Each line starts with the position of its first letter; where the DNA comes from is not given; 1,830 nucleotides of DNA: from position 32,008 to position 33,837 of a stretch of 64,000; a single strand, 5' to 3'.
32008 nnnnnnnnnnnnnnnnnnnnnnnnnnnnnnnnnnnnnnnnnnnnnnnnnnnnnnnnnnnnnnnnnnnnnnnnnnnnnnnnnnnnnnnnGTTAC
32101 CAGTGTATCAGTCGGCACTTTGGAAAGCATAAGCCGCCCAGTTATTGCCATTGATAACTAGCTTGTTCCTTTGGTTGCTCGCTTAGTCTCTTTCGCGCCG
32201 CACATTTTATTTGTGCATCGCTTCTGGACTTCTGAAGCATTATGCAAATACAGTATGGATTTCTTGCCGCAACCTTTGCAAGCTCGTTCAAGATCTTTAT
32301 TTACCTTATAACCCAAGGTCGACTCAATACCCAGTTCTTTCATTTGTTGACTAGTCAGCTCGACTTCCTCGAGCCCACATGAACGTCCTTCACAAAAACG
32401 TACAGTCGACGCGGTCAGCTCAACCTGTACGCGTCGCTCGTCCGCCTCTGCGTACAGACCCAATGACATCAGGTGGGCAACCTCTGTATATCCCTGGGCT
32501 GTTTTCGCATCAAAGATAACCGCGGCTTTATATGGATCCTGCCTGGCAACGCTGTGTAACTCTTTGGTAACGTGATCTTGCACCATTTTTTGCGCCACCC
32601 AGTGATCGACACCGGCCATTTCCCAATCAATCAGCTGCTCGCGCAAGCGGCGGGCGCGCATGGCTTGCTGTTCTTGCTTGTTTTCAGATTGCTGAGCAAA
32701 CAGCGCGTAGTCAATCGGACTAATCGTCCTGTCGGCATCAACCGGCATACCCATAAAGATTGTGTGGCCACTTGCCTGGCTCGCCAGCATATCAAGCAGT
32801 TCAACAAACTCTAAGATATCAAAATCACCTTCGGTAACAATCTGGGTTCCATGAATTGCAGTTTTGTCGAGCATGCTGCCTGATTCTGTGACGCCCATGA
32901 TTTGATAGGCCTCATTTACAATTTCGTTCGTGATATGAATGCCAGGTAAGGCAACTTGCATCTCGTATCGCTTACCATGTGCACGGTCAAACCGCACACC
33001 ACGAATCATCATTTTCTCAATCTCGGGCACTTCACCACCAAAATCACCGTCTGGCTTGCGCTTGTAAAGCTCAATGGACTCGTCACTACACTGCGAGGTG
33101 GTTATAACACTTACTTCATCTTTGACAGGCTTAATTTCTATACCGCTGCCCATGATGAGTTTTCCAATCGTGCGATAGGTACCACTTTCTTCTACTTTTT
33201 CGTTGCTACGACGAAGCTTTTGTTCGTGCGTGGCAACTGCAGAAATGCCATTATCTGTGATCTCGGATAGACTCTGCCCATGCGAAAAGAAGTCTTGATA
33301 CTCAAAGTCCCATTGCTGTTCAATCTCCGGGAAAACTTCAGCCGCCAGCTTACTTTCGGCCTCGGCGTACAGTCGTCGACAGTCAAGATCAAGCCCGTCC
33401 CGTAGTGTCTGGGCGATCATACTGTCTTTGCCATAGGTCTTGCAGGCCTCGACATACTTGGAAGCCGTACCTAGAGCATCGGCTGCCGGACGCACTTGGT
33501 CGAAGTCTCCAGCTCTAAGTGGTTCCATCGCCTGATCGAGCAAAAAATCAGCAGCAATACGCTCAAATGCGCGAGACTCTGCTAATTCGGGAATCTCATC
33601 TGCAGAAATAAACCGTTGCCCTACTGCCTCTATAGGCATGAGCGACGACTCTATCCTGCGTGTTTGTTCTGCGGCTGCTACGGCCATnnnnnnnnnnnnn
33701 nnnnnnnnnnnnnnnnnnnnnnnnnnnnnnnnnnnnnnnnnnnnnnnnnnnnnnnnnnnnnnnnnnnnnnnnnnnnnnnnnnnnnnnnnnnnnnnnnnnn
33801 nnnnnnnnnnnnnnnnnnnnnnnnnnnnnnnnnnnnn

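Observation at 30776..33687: Orphan 509-aa / 439-aa gene pair linked to nadD and placed behind the B12-like leader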

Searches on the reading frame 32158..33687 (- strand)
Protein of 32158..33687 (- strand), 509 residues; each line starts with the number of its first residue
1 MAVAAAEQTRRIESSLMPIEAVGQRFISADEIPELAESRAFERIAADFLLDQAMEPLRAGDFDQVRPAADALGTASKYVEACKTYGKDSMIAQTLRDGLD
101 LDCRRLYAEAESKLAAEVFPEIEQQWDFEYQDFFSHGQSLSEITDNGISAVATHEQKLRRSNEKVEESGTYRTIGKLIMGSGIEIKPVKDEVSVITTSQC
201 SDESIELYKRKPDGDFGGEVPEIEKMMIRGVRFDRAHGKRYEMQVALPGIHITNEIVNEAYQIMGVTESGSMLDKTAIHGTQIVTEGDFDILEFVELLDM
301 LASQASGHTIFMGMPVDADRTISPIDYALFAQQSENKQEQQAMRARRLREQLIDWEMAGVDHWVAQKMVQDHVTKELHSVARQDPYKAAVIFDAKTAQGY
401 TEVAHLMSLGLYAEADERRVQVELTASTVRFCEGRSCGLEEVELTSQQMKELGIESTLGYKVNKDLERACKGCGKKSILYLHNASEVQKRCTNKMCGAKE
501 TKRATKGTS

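Call 4: search_protein_families(library=pfam, proteins=[window:32158-33687:-], max_evalue=1)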
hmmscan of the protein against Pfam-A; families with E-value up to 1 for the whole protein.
window:32158-33687:- (509 aa): 2 families
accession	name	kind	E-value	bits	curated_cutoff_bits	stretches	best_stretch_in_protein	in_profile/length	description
PF09145.16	Ubiq-assoc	-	0.074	13.4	27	1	402-412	9-19/44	Ubiquitin-associated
PF13177.12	DNA_pol3_delta2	-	0.13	12.7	27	1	370-494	2-120/161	DNA polymerase III, delta subunit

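Call 5: search_protein_families(library=padloc, proteins=[window:32158-33687:-], max_evalue=1)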
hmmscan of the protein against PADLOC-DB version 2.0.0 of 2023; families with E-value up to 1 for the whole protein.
window:32158-33687:- (509 aa): 1 family
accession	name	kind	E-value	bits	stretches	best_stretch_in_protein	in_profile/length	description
PDLC02358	Old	-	0.02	11.7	1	282-385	458-560/578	Old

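Call 8: search_protein_families(library=ncbifam, proteins=[window:32158-33687:-], max_evalue=1)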
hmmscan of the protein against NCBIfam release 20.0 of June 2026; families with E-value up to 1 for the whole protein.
window:32158-33687:- (509 aa): 0 families

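Call 9: search_protein_families(library=phrogs, proteins=[window:32158-33687:-], max_evalue=1)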
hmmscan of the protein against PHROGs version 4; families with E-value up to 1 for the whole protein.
window:32158-33687:- (509 aa): 1 family
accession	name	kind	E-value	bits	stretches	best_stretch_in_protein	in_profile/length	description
phrog_21739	-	unknown function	0.015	16.3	1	148-179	4-35/103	-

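Call 10: find_homologous_proteins(query=window:32158-33687:-)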
Query window:32158-33687:- (509 aa): 45 proteins with E <= 0.001 among 8000 candidates.
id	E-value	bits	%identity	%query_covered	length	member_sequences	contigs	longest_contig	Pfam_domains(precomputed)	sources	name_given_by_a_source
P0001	0.0e+0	1097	100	97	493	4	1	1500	-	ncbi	-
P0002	2.4e-119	417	45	99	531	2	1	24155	-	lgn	-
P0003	1.1e-87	313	40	98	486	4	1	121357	-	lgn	-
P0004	1.5e-86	309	40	99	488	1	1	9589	-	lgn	-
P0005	1.7e-86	309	40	94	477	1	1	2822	-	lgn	-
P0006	1.9e-84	302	39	100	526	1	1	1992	-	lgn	-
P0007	9.0e-81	290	39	98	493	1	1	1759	-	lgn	-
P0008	1.1e-79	287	40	92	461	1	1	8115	-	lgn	-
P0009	2.3e-75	272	38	95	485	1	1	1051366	-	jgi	jgi:hypothetical protein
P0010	2.7e-75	272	38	93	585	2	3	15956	-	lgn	-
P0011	4.9e-75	271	37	95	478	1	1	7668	-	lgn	-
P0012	9.6e-75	270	39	91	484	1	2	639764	-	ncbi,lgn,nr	ncbi:MAG: hypothetical protein QFB87_00920 [Patescibacteria group bacterium]|nr:hypothetical protein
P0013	4.0e-74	268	38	94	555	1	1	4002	-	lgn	-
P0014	1.1e-73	267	36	95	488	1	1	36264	-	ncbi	-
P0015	4.0e-73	265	38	92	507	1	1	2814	-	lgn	-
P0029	1.5e-64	237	34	94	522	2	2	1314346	-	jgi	jgi:hypothetical protein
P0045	3.1e-44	170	30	100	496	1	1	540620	-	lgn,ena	-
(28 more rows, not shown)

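Call 15: find_encoding_contigs(protein=P0009, flank=6000, max_places=2)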
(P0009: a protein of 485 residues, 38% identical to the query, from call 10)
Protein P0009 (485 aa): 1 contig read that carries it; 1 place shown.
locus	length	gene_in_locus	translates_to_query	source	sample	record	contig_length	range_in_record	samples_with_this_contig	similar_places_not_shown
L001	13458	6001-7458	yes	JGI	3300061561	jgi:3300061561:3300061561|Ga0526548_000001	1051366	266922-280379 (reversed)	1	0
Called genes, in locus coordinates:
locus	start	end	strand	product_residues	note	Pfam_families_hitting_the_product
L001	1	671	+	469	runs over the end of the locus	PF04932:Wzy_C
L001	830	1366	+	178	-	PF00149:Metallophos, PF12850:Metallophos_2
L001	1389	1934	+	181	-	PF01725:Ham1p_like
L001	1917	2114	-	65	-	-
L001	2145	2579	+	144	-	PF04138:GtrA_DPMS_TM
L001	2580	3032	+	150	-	PF01726:LexA_DNA_bind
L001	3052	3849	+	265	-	PF02673:BacA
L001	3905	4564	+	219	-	-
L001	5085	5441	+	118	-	PF14478:DUF4430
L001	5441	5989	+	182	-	PF20221:DUF6580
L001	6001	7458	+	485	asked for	-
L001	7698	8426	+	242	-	-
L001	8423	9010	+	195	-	PF01467:CTP_transf_like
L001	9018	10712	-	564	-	PF00999:Na_H_Exchanger, PF02254:TrkA_N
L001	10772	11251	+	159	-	PF04120:Iron_permease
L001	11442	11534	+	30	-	-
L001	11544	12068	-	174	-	PF11303:DUF3105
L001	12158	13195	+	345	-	PF00571:CBS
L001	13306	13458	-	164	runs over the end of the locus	PF20803:PaaX_M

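Call 16: find_encoding_contigs(protein=P0012, flank=6000, max_places=2)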
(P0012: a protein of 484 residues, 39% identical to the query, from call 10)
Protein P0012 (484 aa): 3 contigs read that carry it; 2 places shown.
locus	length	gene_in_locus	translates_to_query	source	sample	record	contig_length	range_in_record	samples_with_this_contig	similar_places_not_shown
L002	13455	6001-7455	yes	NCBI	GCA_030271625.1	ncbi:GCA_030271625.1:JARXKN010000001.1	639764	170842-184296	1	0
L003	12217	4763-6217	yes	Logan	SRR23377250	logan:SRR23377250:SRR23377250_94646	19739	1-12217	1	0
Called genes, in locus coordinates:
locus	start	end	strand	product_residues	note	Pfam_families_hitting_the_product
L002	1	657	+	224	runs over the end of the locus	PF13489:Methyltransf_23, PF08241:Methyltransf_11, PF08242:Methyltransf_12, PF13649:Methyltransf_25, PF13847:Methyltransf_31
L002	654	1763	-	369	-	PF13439:Glyco_transf_4, PF20706:GT4-conflict, PF00534:Glycos_transf_1, PF13692:Glyco_trans_1_4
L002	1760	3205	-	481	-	PF13727:CoA_binding_3 (weak), PF02397:Bac_transf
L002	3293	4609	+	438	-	PF04932:Wzy_C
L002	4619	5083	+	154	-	PF01726:LexA_DNA_bind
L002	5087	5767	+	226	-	-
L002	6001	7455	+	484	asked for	-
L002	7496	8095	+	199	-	PF01467:CTP_transf_like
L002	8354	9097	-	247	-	PF13098:Thioredoxin_2 (weak), PF13462:Thioredoxin_4, PF01323:DSBA, PF13743:Thioredoxin_5 (weak)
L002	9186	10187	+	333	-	PF00571:CBS (weak)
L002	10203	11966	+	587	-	PF01336:tRNA_anti-codon, PF00152:tRNA-synt_2, PF02938:GAD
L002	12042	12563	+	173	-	-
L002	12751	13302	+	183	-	PF06737:Transglycosylas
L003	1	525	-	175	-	?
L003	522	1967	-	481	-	PF13727:CoA_binding_3 (weak), PF02397:Bac_transf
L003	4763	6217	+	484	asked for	-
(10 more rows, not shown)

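Call 18: find_encoding_contigs(protein=P0029, flank=6000, max_places=1)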
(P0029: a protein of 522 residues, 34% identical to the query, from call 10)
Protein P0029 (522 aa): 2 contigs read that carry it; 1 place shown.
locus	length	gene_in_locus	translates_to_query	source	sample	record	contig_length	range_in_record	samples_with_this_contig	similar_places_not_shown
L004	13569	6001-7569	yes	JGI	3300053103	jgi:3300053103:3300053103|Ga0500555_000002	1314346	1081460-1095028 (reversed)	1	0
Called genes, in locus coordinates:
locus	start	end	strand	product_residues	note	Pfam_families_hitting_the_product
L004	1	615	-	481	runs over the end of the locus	PF13727:CoA_binding_3 (weak), PF02397:Bac_transf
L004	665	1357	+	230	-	-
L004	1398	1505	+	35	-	-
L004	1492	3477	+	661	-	PF05257:CHAP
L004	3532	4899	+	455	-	PF04932:Wzy_C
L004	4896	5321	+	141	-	PF04138:GtrA_DPMS_TM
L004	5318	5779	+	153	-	PF01726:LexA_DNA_bind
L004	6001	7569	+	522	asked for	-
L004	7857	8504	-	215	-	PF13462:Thioredoxin_4, PF01323:DSBA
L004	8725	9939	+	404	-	-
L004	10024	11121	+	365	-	PF00571:CBS (weak)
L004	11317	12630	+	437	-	PF01336:tRNA_anti-codon, PF00152:tRNA-synt_2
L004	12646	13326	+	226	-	-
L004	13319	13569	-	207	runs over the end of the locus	PF00730:HhH-GPD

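Call 19: find_encoding_contigs(protein=P0045, flank=6000, max_places=1)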
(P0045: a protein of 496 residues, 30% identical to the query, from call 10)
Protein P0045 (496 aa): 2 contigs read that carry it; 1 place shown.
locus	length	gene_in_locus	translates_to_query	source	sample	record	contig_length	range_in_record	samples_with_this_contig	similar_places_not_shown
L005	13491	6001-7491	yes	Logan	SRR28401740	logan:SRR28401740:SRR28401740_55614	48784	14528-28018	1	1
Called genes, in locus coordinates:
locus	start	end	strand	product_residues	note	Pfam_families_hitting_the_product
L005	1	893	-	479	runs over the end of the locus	PF13727:CoA_binding_3, PF02397:Bac_transf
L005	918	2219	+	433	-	PF04932:Wzy_C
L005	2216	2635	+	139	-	PF04138:GtrA_DPMS_TM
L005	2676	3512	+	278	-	PF00535:Glycos_transf_2, PF10111:Glyco_tranf_2_2 (faint)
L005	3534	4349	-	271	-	PF13354:Beta-lactamase2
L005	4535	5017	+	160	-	PF01726:LexA_DNA_bind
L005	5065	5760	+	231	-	-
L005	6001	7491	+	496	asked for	-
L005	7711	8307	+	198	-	PF01467:CTP_transf_like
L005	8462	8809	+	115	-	-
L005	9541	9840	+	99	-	PF00076:RRM_1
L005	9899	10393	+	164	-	-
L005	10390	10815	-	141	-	PF12802:MarR_2 (weak), PF01047:MarR (weak)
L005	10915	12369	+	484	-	PF07690:MFS_1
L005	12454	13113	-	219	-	PF13462:Thioredoxin_4, PF01323:DSBA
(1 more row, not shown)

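Call 23: find_related_loci(query=A2, collection=genome_contigs, flank=6000)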
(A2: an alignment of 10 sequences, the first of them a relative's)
Query A2 (484 aa) in genome_contigs; peptide patterns used: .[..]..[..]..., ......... (x = any residue, [..] = any of these).
106 stretches matched a pattern; 16 encode a relative of the query (tblastn E <= 1e-3); 16 distinct loci.
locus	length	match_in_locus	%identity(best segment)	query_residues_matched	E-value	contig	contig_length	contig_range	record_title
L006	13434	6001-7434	68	6-483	0e+0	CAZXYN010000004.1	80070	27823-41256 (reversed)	MAG TPA_asm: uncultured Candidatus Saccharibacteria bacterium isolate SRP344714_co2_374 genome assembly, contig: NODE_65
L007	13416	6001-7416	65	10-481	0e+0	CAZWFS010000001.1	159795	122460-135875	MAG TPA_asm: uncultured Candidatus Saccharibacteria bacterium isolate binchicken_co174_48 genome assembly, contig: NODE_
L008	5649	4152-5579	65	1-480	0e+0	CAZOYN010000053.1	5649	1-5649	MAG TPA_asm: uncultured Candidatus Saccharibacteria bacterium isolate SRP200132_co1_537 genome assembly, contig: NODE_27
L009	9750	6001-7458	58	1-477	0e+0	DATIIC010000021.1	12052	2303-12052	MAG TPA_asm: Candidatus Saccharimonadales bacterium isolate SMAG_U15654 k141_593177, whole genome shotgun sequence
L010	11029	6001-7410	57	11-479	1e-179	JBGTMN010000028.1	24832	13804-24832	MAG: Candidatus Saccharimonadales bacterium isolate JTS-RE364 k141_3810817, whole genome shotgun sequence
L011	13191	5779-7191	57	11-481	2e-178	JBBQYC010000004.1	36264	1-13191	MAG: Candidatus Saccharimonadales bacterium isolate Co_metawrap_2145 Cmw_2145_k141_17547395_length_36264_cov_13.0000, wh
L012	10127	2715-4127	57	10-481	4e-171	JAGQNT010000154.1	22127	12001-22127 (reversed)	MAG: Candidatus Saccharibacteria bacterium isolate HKST-UBA75 k127_2611020, whole genome shotgun sequence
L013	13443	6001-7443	61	1-477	1e-167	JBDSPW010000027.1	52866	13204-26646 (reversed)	MAG: Candidatus Saccharimonadales bacterium isolate cluster1_bin.472 k127_14970825, whole genome shotgun sequence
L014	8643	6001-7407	55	5-482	7e-155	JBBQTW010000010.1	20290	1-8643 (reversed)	MAG: Candidatus Saccharimonadales bacterium isolate Co_metawrap_1863 Cmw_1863_k141_28640861_length_20290_cov_11.2700, wh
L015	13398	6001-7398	53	1-471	7e-153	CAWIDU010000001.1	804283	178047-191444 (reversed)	MAG: uncultured Candidatus Saccharibacteria bacterium isolate MFD04540.bin.2.10 genome assembly, contig: contig_3850, wh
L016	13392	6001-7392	53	4-471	9e-151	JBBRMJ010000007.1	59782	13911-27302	MAG: Candidatus Saccharimonadales bacterium isolate La1_metabat2.033 LA1C_B2.033_k141_1376398L_59782_cov_12.9990, whole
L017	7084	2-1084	62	121-481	1e-148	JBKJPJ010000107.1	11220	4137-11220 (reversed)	MAG: Candidatus Saccharimonadales bacterium isolate ant_bin.454 k117_4518639, whole genome shotgun sequence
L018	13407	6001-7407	58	10-480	2e-177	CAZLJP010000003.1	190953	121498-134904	MAG TPA_asm: uncultured Candidatus Saccharibacteria bacterium isolate SRP193066_co1_131 genome assembly, contig: NODE_10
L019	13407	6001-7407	59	11-484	2e-170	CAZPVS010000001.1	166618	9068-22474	MAG TPA_asm: uncultured Candidatus Saccharibacteria bacterium isolate SRP329715_co1_113 genome assembly, contig: NODE_77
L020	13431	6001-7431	37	10-473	2e-83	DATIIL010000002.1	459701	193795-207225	MAG TPA_asm: Candidatus Saccharimonadales bacterium isolate SMAG_U15664 k141_644191, whole genome shotgun sequence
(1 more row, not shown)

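Call 26: predict_structure(alignment_id=A1)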
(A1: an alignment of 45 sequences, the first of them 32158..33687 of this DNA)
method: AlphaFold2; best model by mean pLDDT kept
length: 509 residues; sequences in the alignment: 45
mean_pLDDT: 88.6   pTM: 0.83
mean pLDDT of the five models: 88.6, 88.0, 87.1, 86.9, 86.6
residues with pLDDT >= 90: 342; 70-90: 110; 50-70: 39; < 50: 18
segments of 3 or more residues with pLDDT < 50: 10-14, 16-21, 507-509
pLDDT, mean of each block of 10 residues (from residue 1): 51 49 78 96 97 88 75 94 98 97 95 96 96 95 90 91 97 91 60 95 95 87 97 93 97 98 96 98 92 98 97 90 85 96 96 93 87 95 96 97 98 98 91 60 81 72 83 89 84 90 60
secondary structure, 60 per line:
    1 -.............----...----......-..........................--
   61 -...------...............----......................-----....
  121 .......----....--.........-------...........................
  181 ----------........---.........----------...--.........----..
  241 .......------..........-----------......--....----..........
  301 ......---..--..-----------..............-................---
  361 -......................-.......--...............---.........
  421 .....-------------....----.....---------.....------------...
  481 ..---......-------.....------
elements in order: H2-14 E26-28 H33-58 H71-85 H90-111 E117-127 E132-135 H140-146 H154-180 E191-198 H202-210 E226-234 E239-247 H254-263 H275-280 E283-286 H291-306 H327-340 H342-357 H362-383 H385-391 H394-408 H412-425 E439-442 H447-451 E461-465 E478-482 E486-491 E499-503

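Call 40: search_solved_structures(query=A1, max_evalue=10)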
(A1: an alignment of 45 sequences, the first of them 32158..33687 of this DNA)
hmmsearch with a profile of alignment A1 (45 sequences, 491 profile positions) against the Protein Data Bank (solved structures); distinct sequences matched with E-value up to 10: 8.
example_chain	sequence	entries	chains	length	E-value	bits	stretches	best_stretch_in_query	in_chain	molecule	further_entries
5cwm_A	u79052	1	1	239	0.00011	24.2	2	314-366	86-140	Designed helical repeat protein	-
6e9z_B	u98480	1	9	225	0.0019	20.1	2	315-366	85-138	DHF119 filament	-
6xns_A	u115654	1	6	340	0.0064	18.4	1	314-378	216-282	C3_crown-05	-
6e9y_A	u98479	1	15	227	0.0099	17.8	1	315-365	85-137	DHF38 filament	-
6e9t_B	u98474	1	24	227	0.016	17.1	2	324-366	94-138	DHF58 filament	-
6e9v_Q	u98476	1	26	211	0.14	14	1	314-367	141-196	DHF79 filament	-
6scy_A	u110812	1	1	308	5.4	8.8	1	454-489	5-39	[4Fe-4S]-dependent U34-ARNt thiolase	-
6scy_B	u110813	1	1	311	5.5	8.7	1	454-489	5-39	[4Fe-4S]-dependent U34-ARNt thiolase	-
